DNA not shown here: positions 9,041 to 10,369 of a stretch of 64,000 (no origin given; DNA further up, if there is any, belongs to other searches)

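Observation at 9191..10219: E1-like enzyme retains an intact ATP-binding signature and has MccB/PaaA-like accessory regions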

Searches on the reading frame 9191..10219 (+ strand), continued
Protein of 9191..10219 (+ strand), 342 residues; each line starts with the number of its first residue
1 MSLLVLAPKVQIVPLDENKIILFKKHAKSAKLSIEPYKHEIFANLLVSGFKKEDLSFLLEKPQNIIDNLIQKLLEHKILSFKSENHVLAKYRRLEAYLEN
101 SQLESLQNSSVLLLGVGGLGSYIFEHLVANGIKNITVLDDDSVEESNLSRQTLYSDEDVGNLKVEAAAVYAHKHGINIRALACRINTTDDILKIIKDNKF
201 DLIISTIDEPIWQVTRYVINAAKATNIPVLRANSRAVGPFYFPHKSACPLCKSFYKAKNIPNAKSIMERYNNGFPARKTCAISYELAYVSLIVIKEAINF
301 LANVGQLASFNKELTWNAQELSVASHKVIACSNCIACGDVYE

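Call 53: predict_structure(alignment_id=A2)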
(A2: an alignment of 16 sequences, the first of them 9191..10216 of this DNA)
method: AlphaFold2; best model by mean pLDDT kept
length: 342 residues; sequences in the alignment: 16
mean_pLDDT: 87.9   pTM: 0.80
mean pLDDT of the five models: 87.9, 87.7, 86.8, 84.9, 84.3
residues with pLDDT >= 90: 215; 70-90: 96; 50-70: 24; < 50: 7
segments of 3 or more residues with pLDDT < 50: 275-278
pLDDT, mean of each block of 10 residues (from residue 1): 83 87 88 91 91 93 95 92 70 79 90 96 96 95 93 95 98 93 95 93 92 92 96 91 93 77 58 51 88 96 91 88 90 82 42
secondary structure, 60 per line:
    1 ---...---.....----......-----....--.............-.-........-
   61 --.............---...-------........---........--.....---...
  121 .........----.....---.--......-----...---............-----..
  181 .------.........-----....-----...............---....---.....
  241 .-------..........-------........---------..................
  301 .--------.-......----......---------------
elements in order: E4-6 E10-14 E19-24 E30-33 H36-48 H52-59 H63-75 E79-81 H89-96 H100-107 E110-114 H118-129 E134-138 H145-150 H163-173 E179-181 H188-196 E202-205 H211-225 E229-232 E236-241 H249-258 H266-273 H283-301 E312-317 E322-327

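Call 56: fold_search(model_id=the predicted structure, library=pdb)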
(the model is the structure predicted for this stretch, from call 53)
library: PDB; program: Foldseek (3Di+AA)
matches with E <= 10: 1904; with E <= 0.001: 268
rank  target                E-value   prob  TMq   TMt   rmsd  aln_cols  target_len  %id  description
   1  3h5a_A                2.1e-23  1.00  0.65  0.63   7.0       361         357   20  Crystal structure of E. coli MccB (released 2009-06-16)
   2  3h5n_D                4.0e-23  1.00  0.66  0.68   6.0       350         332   21  Crystal structure of E. coli MccB + ATP (released 2009-06-16)
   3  3h9g_C                6.1e-23  1.00  0.67  0.67   6.1       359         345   21  Crystal structure of E. coli MccB + MccA-N7isoASN (released 2009-06-16)
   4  3h5a_D                6.1e-23  1.00  0.65  0.64   6.8       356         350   21  Crystal structure of E. coli MccB (released 2009-06-16)
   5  3h5r_D                7.3e-23  1.00  0.67  0.68   5.8       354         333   21  Crystal structure of E. coli MccB + Succinimide (released 2009-06-16)
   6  3h9j_B                9.3e-23  1.00  0.65  0.66   6.4       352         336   22  Crystal structure of E. coli MccB + AMPCPP + SeMeT MccA (released 2009-06-16)
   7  3h9g_B                1.7e-22  1.00  0.66  0.66   6.4       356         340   21  Crystal structure of E. coli MccB + MccA-N7isoASN (released 2009-06-16)
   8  3h5r_A                1.7e-22  1.00  0.64  0.65   6.5       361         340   22  Crystal structure of E. coli MccB + Succinimide (released 2009-06-16)
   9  3h9q_A                1.8e-22  1.00  0.66  0.67   6.1       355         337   21  Crystal structure of E. coli MccB + SeMet MccA (released 2009-06-16)
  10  3h9j_A                2.0e-22  1.00  0.66  0.66   6.2       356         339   21  Crystal structure of E. coli MccB + AMPCPP + SeMeT MccA (released 2009-06-16)
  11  3h9j_D                2.1e-22  1.00  0.66  0.67   6.1       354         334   22  Crystal structure of E. coli MccB + AMPCPP + SeMeT MccA (released 2009-06-16)
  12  3h5a_C                2.1e-22  1.00  0.64  0.62   7.0       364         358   21  Crystal structure of E. coli MccB (released 2009-06-16)
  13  3h9g_A                2.6e-22  1.00  0.66  0.66   6.3       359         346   22  Crystal structure of E. coli MccB + MccA-N7isoASN (released 2009-06-16)
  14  3h9q_B                3.1e-22  1.00  0.64  0.66   6.4       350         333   21  Crystal structure of E. coli MccB + SeMet MccA (released 2009-06-16)
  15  3h5a_B                3.5e-22  1.00  0.65  0.63   6.8       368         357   20  Crystal structure of E. coli MccB (released 2009-06-16)
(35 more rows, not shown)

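Call 60: find_encoding_contigs(protein=P0013, flank=6000, max_places=1)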
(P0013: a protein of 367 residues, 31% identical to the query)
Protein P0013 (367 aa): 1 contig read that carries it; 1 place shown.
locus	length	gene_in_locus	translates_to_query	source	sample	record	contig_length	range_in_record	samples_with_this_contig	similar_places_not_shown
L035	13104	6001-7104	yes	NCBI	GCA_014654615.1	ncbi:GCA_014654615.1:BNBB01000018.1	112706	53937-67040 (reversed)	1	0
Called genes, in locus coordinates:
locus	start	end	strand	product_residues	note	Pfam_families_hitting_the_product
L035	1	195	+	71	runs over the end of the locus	PF04149:DUF397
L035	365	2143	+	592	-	PF16995:tRNA-synt_2_TM, PF09924:LPG_synthase_C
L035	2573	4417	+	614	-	PF13428:TPR_14 (faint), PF13424:TPR_12 (faint), PF14559:TPR_19 (faint), PF00515:TPR_1 (faint), PF13432:TPR_16 (weak), PF13371:TPR_9 (weak), PF13432:TPR_16, PF07719:TPR_2 (weak), +4 more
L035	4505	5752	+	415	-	PF05977:MFS_3, PF07690:MFS_1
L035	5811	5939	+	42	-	-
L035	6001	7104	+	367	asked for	PF00899:ThiF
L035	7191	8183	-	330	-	PF01636:APH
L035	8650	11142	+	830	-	PF00270:DEAD, PF22527:DEXQc_Suv3 (weak), PF00271:Helicase_C (weak), PF12029:DUF3516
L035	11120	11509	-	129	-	PF04237:YjbR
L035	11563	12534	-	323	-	PF12974:Phosphonate-bd, PF13379:NMT1_2 (weak), PF16868:NMT1_3, PF09084:NMT1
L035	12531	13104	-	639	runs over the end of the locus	PF06808:DctM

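Call 61: find_encoding_contigs(protein=P0014, flank=6000, max_places=1)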
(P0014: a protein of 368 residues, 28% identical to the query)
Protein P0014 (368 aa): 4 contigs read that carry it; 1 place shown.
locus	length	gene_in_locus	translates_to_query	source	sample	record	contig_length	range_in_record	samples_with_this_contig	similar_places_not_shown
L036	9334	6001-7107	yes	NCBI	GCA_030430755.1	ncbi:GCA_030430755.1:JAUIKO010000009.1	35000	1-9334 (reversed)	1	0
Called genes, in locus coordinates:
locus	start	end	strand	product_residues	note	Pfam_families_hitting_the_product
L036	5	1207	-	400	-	PF00009:GTP_EFTU, PF03144:GTP_EFTU_D2, PF03143:GTP_EFTU_D3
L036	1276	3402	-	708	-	PF00009:GTP_EFTU, PF03144:GTP_EFTU_D2, PF22042:EF-G_D2, PF14492:EFG_III, PF16658:RF3_C (weak), PF03764:EFG_IV, PF00679:EFG_C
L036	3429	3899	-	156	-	PF00177:Ribosomal_S7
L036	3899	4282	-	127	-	PF00164:Ribosom_S12_S23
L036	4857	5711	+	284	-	-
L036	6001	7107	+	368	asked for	PF00899:ThiF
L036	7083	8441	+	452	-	-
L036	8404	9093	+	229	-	PF13302:Acetyltransf_3, PF13420:Acetyltransf_4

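Call 62: find_encoding_contigs(protein=P0009, flank=6000, max_places=1)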
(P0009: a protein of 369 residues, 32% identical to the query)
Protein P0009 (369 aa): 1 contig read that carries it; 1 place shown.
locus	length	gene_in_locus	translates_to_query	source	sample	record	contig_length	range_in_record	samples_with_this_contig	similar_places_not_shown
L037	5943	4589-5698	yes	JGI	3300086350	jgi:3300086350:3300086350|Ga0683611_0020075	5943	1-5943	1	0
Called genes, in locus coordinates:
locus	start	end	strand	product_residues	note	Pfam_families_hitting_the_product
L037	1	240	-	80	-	?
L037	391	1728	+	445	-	PF05977:MFS_3, PF07690:MFS_1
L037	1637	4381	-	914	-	PF00486:Trans_reg_C, PF10602:RPN7 (faint), PF00515:TPR_1 (faint), PF03704:BTAD, PF07719:TPR_2 (faint), PF13401:AAA_22, PF17874:TPR_MalT (weak), PF13424:TPR_12, +3 more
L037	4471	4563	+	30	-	-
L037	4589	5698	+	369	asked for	PF00899:ThiF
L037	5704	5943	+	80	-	?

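Call 71: find_related_loci(query=A1, collection=metagenome_contigs, flank=5000)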
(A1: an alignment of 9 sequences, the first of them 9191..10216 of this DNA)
Query A1 (342 aa) in metagenome_contigs; peptide patterns used: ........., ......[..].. (x = any residue, [..] = any of these).
277 stretches matched a pattern; 92 encode a relative of the query (tblastn E <= 1e-3); the best 80 are kept; 80 distinct loci.
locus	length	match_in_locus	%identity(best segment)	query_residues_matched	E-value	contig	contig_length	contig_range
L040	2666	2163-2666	92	1-168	3e-88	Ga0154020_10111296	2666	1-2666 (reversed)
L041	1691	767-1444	38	103-325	3e-33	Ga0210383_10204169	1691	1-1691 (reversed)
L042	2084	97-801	28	106-338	1e-23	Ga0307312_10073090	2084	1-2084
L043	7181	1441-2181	30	98-334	4e-23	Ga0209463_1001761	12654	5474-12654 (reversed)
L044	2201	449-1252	28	67-312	4e-23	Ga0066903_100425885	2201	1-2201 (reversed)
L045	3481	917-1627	28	106-339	5e-23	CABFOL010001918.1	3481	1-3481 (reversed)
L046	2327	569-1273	27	106-338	3e-21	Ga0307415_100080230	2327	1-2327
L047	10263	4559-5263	27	106-338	4e-21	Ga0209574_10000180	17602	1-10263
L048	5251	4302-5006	28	106-338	4e-21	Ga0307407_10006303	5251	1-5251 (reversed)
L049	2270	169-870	26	106-337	1e-20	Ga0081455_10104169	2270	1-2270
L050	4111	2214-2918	27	106-338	3e-20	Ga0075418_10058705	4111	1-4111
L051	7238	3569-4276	25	106-339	3e-20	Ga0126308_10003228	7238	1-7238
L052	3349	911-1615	26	106-338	1e-19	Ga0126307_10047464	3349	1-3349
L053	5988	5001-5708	26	106-339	3e-19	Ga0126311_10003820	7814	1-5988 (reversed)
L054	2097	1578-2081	31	106-269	7e-19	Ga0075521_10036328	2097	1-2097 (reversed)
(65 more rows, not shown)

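Call 83: search_protein_representatives(alignment_id=A1)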
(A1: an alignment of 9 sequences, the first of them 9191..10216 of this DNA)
Query: 9 sequences, 336 profile positions. Proteins with E-value up to 0.001 (for the whole library): 25066; up to 1e-10: 6632; up to 1e-30: 48. The best 150 are listed.
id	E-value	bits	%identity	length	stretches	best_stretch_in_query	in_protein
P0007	5.8e-167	571.5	-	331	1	7-335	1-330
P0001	4.0e-159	545.7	-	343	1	1-335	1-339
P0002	5.0e-149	512.5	-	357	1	1-335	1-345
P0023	7.2e-55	203.0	-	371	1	5-335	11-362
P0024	7.8e-54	199.6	-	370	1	6-335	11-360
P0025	2.8e-53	197.7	-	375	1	4-335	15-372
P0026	3.4e-53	197.4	-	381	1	5-335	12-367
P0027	9.1e-48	179.6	-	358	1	7-335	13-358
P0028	7.7e-47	176.6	-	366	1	5-318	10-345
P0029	1.1e-46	176.0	-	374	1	7-334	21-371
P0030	2.3e-46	175.0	-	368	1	84-335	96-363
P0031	4.1e-46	174.2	-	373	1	10-335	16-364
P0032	4.9e-45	170.6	-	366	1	6-335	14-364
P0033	4.5e-44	167.5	-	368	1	13-335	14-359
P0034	5.1e-43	164.0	-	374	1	5-335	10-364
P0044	3.3e-37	144.9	-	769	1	4-313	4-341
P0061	1.1e-31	126.7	-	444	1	68-335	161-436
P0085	2.5e-29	119.0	-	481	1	3-256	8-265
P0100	1.4e-28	116.6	-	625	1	83-335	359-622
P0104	2.0e-28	116.0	-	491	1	2-335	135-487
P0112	5.7e-28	114.5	-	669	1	83-335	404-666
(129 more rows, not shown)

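Call 85: search_protein_families(library=pfam, proteins=[P0044, P0100, P0112, P0104, P0023, P0061, P0085], max_evalue=0.001)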
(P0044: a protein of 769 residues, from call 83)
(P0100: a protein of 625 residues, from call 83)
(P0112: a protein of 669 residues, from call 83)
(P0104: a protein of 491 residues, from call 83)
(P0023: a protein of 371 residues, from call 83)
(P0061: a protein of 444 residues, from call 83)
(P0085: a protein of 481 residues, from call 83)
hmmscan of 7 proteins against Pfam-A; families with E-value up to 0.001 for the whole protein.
P0044 (769 aa): 2 families
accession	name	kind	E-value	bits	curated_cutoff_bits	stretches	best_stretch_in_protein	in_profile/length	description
PF02624.21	YcaO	-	1.5e-39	136.7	25.7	1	422-730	2-323/325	YcaO cyclodehydratase, ATP-ad Mg2+-binding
PF00899.27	ThiF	-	2.8e-31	108.9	28.1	1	104-337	5-211/238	ThiF family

P0100 (625 aa): 6 families
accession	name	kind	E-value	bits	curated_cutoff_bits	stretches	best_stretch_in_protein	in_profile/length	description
PF00899.27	ThiF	-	5.4e-48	163.6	28.1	1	383-615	13-230/238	ThiF family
PF13649.12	Methyltransf_25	-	2.2e-18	67.2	27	1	58-148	2-97/97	Methyltransferase domain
PF08241.18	Methyltransf_11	-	3.4e-15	56.9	21.2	1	58-152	1-95/95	Methyltransferase domain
PF08242.18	Methyltransf_12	-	2.8e-12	47.6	30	1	58-150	1-98/98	Methyltransferase domain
PF13489.12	Methyltransf_23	-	7.3e-11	42.5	27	1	38-236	9-161/164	Methyltransferase domain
PF13847.12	Methyltransf_31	-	1.2e-07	31.9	27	1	56-152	6-109/145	Methyltransferase domain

P0112 (669 aa): 6 families
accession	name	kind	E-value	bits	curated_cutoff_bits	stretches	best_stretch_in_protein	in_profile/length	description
PF00899.27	ThiF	-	7.9e-50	169.7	28.1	1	410-651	2-224/238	ThiF family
PF13649.12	Methyltransf_25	-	3e-14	53.9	27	1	47-138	2-96/97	Methyltransferase domain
PF08241.18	Methyltransf_11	-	6.6e-12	46.3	21.2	1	47-142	1-94/95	Methyltransferase domain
PF08242.18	Methyltransf_12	-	1e-11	45.8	30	1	47-140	1-97/98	Methyltransferase domain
PF13489.12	Methyltransf_23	-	2.7e-09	37.4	27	1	31-224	11-161/164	Methyltransferase domain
PF13847.12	Methyltransf_31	-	2.9e-05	24.2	27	1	42-83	3-47/145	Methyltransferase domain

P0104 (491 aa): 1 family
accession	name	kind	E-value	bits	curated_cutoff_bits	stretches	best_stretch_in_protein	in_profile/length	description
PF00899.27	ThiF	-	5.6e-52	176.7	28.1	1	229-484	1-237/238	ThiF family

P0023 (371 aa): 1 family
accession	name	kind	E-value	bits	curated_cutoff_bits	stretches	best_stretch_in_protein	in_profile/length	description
PF00899.27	ThiF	-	1.2e-35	123.2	28.1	1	125-342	14-219/238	ThiF family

P0061 (444 aa): 1 family
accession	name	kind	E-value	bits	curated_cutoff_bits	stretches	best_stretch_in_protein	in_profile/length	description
PF00899.27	ThiF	-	2.6e-53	181.1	28.1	1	181-433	1-237/238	ThiF family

P0085 (481 aa): 2 families
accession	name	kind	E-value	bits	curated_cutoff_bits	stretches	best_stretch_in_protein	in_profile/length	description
PF00899.27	ThiF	-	4.2e-48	164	28.1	1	90-328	1-237/238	ThiF family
PF01488.26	Shikimate_DH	-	5.5e-05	23.7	24.3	1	106-202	5-99/138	Shikimate / quinate 5-dehydrogenase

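Call 86: find_encoding_contigs(protein=P0023, flank=6000, max_places=2)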
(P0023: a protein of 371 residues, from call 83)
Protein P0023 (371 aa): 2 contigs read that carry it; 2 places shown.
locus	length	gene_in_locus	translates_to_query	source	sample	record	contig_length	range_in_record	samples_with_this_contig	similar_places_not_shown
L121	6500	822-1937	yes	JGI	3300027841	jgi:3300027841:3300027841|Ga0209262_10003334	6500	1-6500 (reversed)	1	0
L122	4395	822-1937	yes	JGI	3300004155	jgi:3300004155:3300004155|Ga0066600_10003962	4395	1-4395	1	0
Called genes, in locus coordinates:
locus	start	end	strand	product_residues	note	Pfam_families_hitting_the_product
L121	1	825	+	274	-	?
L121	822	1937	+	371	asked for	PF00899:ThiF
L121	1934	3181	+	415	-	PF02624:YcaO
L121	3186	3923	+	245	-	PF02353:CMAS (weak), PF05175:MTS (weak), PF13489:Methyltransf_23 (weak), PF01209:Ubie_methyltran, PF13847:Methyltransf_31, PF08241:Methyltransf_11, PF08242:Methyltransf_12, PF13649:Methyltransf_25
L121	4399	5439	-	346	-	PF13542:HTH_Tnp_ISL3, PF01610:DDE_Tnp_ISL3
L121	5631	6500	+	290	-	?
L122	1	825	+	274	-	?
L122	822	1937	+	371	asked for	PF00899:ThiF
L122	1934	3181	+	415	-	PF02624:YcaO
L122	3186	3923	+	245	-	PF02353:CMAS (weak), PF05175:MTS (weak), PF13489:Methyltransf_23 (weak), PF01209:Ubie_methyltran, PF13847:Methyltransf_31, PF08241:Methyltransf_11, PF08242:Methyltransf_12, PF13649:Methyltransf_25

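Call 90: find_encoding_contigs(protein=P0024, flank=6000, max_places=3)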
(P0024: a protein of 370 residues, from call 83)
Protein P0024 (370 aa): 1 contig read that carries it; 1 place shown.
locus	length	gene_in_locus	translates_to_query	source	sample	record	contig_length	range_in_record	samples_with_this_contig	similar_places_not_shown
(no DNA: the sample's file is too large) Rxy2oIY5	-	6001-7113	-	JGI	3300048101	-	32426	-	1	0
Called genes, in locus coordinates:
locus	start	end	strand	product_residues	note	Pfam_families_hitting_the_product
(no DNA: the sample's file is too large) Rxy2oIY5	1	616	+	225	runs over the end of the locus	PF00702:Hydrolase, PF12710:HAD, PF13419:HAD_2, PF13242:Hydrolase_like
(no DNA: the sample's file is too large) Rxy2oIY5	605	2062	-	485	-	PF01926:MMR_HSR1, PF11981:DUF3482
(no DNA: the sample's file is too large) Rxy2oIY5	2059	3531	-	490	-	PF11067:DUF2868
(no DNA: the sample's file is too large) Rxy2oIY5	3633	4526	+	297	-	PF08450:SGL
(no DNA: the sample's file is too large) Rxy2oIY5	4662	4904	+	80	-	-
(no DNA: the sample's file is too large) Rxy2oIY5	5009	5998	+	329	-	-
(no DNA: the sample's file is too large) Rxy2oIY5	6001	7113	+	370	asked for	PF00899:ThiF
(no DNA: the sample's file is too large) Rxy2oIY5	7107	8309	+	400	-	PF02624:YcaO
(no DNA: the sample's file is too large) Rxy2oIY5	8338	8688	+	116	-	PF19673:DUF6176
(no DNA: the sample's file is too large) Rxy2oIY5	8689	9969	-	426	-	PF04542:Sigma70_r2, PF08281:Sigma70_r4_2, PF20239:DUF6596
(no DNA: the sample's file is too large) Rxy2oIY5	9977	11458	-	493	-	PF07690:MFS_1, PF13347:MFS_2, PF12832:MFS_1_like (faint)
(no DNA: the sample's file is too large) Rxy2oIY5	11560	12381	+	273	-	PF13369:Transglut_core2, PF13371:TPR_9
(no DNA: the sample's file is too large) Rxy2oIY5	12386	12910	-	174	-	-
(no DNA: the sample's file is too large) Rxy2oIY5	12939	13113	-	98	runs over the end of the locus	-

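Call 91: find_encoding_contigs(protein=P0044, flank=6000, max_places=3)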
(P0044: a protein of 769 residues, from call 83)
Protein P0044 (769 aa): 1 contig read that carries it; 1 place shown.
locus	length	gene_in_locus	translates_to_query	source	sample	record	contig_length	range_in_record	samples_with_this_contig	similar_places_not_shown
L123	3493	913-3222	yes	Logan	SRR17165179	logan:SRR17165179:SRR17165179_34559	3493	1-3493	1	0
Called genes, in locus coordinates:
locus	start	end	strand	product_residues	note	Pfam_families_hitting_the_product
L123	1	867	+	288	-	?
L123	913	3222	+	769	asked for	PF00899:ThiF, PF02624:YcaO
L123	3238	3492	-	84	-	?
